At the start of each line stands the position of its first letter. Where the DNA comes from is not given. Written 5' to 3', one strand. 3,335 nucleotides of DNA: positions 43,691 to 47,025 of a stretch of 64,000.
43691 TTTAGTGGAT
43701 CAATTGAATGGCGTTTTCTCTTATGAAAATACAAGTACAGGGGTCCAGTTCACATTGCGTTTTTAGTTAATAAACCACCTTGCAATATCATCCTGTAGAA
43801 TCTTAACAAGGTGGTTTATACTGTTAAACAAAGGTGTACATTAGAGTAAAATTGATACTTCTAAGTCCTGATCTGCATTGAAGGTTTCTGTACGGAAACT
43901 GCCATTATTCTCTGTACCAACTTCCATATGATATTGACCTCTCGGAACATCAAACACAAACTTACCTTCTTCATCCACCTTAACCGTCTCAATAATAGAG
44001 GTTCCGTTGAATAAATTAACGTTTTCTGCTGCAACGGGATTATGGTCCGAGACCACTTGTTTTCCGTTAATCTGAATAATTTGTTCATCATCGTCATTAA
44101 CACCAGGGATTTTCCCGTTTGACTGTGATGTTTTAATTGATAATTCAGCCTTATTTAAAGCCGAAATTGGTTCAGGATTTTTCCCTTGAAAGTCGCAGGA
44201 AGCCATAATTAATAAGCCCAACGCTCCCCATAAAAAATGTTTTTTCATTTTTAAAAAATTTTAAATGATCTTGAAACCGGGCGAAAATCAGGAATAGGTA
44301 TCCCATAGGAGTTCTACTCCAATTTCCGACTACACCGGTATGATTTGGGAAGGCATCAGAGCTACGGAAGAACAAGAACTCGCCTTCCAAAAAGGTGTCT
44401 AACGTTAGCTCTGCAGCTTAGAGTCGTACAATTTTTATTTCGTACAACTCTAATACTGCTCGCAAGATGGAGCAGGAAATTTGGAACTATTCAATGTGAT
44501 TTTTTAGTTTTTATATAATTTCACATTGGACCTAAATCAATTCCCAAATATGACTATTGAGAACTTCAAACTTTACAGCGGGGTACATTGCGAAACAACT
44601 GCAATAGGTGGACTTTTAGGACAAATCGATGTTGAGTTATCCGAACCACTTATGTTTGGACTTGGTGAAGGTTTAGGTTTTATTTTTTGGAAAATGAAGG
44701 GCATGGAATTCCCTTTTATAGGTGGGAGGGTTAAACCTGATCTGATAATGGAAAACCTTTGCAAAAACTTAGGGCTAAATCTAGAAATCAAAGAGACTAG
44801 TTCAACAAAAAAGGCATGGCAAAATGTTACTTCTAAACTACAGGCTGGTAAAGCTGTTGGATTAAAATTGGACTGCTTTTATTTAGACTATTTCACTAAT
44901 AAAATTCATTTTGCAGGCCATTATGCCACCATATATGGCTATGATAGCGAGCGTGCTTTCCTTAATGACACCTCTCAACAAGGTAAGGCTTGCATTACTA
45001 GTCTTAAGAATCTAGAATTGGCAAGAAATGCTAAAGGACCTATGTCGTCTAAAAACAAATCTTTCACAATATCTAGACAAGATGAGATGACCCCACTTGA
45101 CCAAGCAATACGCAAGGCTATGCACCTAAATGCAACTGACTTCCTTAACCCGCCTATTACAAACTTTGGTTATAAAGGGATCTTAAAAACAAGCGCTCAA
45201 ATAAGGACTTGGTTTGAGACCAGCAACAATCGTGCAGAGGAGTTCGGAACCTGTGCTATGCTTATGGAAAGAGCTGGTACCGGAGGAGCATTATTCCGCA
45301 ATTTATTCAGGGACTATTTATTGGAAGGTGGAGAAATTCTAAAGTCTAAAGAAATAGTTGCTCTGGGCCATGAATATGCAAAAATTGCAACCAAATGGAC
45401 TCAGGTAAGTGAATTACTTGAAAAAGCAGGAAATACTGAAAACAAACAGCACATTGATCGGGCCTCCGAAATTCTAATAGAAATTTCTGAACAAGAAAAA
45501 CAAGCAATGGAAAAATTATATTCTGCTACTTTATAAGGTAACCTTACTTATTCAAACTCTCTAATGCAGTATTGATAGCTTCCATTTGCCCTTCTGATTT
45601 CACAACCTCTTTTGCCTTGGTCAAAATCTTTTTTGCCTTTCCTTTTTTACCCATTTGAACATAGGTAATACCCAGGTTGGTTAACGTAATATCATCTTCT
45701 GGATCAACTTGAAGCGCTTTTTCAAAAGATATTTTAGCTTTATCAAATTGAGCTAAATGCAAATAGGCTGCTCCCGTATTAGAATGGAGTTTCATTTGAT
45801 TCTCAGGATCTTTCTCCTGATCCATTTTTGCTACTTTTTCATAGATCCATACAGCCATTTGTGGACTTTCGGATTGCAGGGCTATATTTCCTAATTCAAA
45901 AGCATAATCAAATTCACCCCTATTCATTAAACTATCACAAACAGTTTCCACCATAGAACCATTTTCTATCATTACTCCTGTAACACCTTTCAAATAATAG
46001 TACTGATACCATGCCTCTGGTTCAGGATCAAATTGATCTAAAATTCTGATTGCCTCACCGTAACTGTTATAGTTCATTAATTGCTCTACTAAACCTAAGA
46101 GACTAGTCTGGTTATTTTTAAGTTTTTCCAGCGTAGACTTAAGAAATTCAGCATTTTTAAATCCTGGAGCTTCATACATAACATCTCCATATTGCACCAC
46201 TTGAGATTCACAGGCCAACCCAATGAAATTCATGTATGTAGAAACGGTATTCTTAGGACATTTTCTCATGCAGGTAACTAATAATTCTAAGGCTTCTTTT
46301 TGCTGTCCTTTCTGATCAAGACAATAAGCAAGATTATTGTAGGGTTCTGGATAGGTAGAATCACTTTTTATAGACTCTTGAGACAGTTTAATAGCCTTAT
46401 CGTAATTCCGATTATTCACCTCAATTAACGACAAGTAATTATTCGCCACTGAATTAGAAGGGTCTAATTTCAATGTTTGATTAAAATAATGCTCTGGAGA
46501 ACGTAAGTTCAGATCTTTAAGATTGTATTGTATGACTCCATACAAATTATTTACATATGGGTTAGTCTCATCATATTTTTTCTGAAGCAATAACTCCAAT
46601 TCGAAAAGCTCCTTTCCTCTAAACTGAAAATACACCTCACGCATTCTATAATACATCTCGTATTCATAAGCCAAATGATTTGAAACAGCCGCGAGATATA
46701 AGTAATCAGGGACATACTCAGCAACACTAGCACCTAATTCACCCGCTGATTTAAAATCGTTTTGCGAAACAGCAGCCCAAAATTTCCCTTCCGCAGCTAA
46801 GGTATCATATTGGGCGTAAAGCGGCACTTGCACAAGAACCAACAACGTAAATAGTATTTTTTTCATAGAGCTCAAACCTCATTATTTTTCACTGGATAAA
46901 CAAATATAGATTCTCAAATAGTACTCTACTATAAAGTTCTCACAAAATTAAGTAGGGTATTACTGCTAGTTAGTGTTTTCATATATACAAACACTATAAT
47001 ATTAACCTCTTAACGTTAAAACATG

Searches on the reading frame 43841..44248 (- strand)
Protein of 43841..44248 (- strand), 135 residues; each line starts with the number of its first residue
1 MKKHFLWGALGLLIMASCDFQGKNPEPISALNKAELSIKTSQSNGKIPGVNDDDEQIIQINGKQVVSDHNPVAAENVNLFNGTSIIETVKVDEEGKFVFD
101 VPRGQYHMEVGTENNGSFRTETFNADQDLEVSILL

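Call 8: search_protein_families(library=pfam, proteins=[window:43841-44248:-], max_evalue=0.001)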
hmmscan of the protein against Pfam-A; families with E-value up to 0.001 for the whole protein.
window:43841-44248:- (135 aa): 1 family
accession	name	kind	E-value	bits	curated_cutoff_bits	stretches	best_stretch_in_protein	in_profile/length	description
PF13620.12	CarboxypepD_reg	-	1.3e-05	25.8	32.3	1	61-133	3-79/82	Carboxypeptidase regulatory-like domain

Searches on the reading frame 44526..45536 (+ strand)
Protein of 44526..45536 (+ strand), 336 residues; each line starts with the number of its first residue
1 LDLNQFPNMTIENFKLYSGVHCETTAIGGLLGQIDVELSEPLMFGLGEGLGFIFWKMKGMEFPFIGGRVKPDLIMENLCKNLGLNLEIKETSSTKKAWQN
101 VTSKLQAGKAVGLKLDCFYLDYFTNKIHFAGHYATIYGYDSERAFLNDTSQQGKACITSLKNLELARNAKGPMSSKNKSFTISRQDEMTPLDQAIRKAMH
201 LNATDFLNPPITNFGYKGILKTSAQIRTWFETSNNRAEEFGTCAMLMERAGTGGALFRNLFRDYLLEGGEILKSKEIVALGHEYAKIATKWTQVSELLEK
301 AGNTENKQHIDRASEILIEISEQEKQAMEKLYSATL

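Call 8: search_protein_families(library=pfam, proteins=[window:44526-45536:+], max_evalue=0.001)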
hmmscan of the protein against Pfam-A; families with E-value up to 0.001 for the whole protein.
window:44526-45536:+ (336 aa): 4 families
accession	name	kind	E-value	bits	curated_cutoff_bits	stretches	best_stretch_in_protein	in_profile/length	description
PF16169.10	DUF4872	-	2.5e-44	151.5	28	1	162-331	2-173/173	Domain of unknown function (DUF4872)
PF14399.12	BtrH_N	-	3.7e-41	140.9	29.7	1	21-149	1-134/134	Butirosin biosynthesis protein H, N-terminal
PF09778.15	Guanylate_cyc_2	-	2.8e-05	24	28.1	1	114-171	145-204/212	Guanylylate cyclase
PF13529.12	Peptidase_C39_2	-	0.00066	20.7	24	0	88-148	79-141/143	Peptidase_C39 like family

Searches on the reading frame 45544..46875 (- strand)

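Call 8: search_protein_families(library=pfam, proteins=[window:45544-46875:-], max_evalue=0.001)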
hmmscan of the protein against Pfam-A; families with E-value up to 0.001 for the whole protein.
window:45544-46875:- (443 aa): 16 families
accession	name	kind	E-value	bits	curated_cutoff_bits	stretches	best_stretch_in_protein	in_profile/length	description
PF07719.23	TPR_2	-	5e-19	67.2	27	1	363-394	3-34/34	Tetratricopeptide repeat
PF13431.12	TPR_17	-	1.9e-17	62.5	24.4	1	166-197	3-34/34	Tetratricopeptide repeat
PF00515.34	TPR_1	-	1e-14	54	27.8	1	363-394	3-34/34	Tetratricopeptide repeat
PF14559.12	TPR_19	-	5.5e-14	52.7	25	1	376-422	6-52/68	Tetratricopeptide repeat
PF13181.12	TPR_8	-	6.2e-14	51.3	25.7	0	368-394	8-34/34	Tetratricopeptide repeat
PF13424.12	TPR_12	-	2.6e-12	47.2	30.1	1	363-424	5-74/77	Tetratricopeptide repeat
PF13428.12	TPR_14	-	1.8e-11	44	23.5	0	368-402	8-42/44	Tetratricopeptide repeat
PF12895.13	ANAPC3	-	3.6e-07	30.8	27.2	0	154-211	1-57/82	Anaphase-promoting complex, cyclosome, subunit 3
PF04733.20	Coatomer_E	-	6.7e-07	29.5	21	1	330-423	175-264/290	Coatomer epsilon subunit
PF13371.12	TPR_9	-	9.3e-07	29.2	35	0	328-395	1-63/73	Tetratricopeptide repeat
PF13414.12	TPR_11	-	2.8e-06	27.4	26.8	0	375-409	8-42/42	TPR repeat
PF13374.12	TPR_10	-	4.6e-06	26.9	27.5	0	179-205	5-31/42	Tetratricopeptide repeat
PF25062.1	ARM_TT21_N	-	8.5e-06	26.1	40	0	350-422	88-163/222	Tetratricopeptide repeat protein 21 N-terminal ARM repeat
PF13174.12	TPR_6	-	1.5e-05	25.7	26.3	0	400-421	5-26/33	Tetratricopeptide repeat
PF13176.12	TPR_7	-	2.3e-05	24.6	27.9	0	397-430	1-34/36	Tetratricopeptide repeat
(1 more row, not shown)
